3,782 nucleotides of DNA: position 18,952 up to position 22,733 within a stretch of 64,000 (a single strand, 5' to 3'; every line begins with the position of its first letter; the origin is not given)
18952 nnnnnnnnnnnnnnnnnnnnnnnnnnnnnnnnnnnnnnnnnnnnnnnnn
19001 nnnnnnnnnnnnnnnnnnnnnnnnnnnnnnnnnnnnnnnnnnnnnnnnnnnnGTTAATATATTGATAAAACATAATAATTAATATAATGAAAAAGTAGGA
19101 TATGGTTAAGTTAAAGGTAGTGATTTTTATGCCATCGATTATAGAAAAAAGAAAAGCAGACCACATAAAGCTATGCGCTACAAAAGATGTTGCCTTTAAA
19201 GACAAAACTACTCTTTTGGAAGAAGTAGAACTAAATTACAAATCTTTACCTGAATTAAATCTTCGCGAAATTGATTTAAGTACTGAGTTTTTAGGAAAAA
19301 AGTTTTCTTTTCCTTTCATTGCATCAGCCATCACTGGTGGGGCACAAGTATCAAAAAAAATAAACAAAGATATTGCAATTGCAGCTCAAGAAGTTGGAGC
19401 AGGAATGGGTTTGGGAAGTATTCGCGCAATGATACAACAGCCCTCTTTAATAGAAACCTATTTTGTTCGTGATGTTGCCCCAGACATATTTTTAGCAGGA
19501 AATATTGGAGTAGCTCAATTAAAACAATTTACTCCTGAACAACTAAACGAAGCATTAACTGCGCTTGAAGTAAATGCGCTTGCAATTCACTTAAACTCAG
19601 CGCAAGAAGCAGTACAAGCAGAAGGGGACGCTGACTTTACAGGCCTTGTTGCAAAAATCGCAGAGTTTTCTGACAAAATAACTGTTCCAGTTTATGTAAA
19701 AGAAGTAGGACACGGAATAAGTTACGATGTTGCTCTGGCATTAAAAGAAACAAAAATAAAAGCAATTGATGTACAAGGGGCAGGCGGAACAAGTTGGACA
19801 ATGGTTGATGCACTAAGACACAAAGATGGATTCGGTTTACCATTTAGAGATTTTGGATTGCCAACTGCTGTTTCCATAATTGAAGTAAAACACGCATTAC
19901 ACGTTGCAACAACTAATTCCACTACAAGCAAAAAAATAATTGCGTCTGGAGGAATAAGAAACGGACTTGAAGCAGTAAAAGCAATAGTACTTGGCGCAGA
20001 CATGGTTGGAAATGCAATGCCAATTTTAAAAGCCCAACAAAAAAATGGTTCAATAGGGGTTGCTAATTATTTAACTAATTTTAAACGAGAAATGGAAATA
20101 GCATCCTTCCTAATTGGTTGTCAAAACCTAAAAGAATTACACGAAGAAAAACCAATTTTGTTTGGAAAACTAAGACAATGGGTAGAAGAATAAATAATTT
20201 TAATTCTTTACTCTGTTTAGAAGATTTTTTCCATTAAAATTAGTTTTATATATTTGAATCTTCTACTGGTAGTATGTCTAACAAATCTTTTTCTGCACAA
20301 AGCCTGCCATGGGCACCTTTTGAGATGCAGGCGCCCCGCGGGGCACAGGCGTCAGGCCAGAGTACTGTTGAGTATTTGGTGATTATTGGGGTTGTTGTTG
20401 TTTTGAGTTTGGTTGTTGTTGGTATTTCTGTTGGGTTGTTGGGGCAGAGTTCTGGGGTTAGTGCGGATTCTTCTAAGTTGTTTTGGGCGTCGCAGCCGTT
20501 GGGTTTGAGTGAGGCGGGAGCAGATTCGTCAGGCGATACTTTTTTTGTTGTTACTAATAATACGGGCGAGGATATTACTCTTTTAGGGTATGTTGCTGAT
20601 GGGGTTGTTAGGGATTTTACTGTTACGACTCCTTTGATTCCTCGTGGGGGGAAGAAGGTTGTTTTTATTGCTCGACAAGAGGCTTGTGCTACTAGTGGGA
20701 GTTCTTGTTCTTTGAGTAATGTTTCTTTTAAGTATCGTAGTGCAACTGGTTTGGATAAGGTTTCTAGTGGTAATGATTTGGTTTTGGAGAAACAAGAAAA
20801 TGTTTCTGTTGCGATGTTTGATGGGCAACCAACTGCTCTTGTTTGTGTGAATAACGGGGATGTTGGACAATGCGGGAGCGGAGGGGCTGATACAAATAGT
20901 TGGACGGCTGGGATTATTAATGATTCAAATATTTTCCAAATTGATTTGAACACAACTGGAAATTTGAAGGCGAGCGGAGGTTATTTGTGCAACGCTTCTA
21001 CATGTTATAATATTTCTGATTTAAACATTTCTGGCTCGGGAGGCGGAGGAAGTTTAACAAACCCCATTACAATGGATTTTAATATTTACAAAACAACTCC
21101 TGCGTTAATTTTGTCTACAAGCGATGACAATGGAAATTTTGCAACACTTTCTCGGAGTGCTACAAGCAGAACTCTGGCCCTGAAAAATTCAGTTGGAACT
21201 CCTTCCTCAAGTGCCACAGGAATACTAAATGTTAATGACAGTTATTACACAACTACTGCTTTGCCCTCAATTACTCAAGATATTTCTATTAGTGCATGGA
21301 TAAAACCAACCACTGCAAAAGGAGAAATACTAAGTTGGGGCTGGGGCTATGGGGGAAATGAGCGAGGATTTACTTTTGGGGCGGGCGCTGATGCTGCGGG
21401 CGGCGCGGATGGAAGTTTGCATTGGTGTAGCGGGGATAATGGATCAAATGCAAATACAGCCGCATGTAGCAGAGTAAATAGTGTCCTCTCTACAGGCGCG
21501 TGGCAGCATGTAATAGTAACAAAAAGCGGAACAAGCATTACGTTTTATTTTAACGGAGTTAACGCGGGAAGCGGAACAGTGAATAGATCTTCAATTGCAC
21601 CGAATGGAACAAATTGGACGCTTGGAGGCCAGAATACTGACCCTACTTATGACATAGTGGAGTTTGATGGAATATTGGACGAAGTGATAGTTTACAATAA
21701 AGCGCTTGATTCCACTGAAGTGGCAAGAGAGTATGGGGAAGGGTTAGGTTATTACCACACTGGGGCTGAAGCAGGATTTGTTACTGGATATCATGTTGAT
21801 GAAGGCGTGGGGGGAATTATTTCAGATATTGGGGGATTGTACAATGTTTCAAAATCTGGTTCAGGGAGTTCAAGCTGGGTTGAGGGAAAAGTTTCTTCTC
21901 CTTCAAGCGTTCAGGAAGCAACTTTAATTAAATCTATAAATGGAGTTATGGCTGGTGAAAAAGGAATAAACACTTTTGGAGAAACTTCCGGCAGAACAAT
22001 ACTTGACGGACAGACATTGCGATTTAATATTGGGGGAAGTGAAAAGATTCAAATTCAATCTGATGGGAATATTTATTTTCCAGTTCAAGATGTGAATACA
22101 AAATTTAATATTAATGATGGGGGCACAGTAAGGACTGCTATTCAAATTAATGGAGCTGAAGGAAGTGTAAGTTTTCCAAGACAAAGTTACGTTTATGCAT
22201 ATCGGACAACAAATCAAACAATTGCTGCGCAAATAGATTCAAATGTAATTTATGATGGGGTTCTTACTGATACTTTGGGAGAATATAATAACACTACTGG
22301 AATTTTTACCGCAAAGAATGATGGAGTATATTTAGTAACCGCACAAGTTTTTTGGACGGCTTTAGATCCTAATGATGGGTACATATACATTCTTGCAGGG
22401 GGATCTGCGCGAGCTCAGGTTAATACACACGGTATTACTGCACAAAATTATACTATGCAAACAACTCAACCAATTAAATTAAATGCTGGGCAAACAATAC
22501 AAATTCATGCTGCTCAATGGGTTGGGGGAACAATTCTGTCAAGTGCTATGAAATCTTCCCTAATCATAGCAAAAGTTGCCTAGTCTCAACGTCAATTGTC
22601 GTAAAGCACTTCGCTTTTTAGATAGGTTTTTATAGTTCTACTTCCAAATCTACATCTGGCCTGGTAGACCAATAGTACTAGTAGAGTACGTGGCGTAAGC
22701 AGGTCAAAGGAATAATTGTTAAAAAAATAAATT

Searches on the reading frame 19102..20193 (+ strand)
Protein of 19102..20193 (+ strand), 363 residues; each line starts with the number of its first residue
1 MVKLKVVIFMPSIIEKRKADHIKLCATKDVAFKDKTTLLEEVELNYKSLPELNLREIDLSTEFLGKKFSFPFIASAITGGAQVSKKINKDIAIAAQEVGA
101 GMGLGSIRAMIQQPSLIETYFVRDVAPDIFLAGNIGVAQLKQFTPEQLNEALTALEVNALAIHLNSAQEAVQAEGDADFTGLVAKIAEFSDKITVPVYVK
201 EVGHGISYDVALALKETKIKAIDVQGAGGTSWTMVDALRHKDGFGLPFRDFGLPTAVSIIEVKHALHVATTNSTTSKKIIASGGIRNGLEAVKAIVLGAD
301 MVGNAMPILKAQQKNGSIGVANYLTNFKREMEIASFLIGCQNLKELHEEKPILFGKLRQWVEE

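Call 4: search_protein_families(library=pfam, proteins=[window:19102-20193:+], max_evalue=0.01)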
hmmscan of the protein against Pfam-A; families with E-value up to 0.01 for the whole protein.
window:19102-20193:+ (363 aa): 3 families
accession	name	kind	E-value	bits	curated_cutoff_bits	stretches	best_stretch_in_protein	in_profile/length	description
PF01070.24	FMN_dh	-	9.4e-25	87.8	24.9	2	166-349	192-346/350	FMN-dependent dehydrogenase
PF01645.23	Glu_synthase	-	7.2e-07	29.1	20.4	1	177-307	189-306/369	Conserved region in glutamate synthase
PF00478.31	IMPDH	-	0.0037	16.8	25.6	1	265-302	196-233/345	IMP dehydrogenase / GMP reductase domain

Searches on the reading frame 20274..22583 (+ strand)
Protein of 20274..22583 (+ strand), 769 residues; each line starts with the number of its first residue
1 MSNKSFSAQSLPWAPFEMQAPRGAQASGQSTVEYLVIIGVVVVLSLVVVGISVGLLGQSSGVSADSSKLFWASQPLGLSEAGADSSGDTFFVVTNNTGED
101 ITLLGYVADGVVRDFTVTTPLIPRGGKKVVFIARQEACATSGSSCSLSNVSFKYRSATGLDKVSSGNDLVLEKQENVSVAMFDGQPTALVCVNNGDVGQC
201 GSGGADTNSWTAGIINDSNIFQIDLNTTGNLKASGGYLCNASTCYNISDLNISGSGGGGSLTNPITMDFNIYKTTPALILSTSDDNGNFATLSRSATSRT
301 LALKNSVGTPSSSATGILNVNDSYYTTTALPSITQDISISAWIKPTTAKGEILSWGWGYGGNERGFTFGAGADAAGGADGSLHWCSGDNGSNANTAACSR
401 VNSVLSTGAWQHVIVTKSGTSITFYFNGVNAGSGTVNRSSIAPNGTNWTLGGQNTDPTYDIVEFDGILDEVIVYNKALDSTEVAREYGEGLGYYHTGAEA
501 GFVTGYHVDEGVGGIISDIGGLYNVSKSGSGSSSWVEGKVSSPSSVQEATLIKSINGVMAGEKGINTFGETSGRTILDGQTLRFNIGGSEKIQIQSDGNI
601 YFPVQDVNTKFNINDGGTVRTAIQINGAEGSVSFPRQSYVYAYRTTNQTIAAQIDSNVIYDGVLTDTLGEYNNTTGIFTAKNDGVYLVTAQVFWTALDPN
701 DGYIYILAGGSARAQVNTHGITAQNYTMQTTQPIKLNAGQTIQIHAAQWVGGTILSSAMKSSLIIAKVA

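Call 59: search_protein_families(library=pfam, proteins=[window:20274-22583:+], max_evalue=0.001)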
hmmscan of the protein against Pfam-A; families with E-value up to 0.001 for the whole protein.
window:20274-22583:+ (769 aa): 2 families
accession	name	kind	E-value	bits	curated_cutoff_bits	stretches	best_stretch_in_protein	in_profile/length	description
PF13385.13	Laminin_G_3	-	8.5e-22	78.4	27.6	1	321-484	3-151/151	Concanavalin A-like lectin/glucanases superfamily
PF00386.27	C1q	-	1.5e-06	28.9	23.7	1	642-748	4-107/127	C1q domain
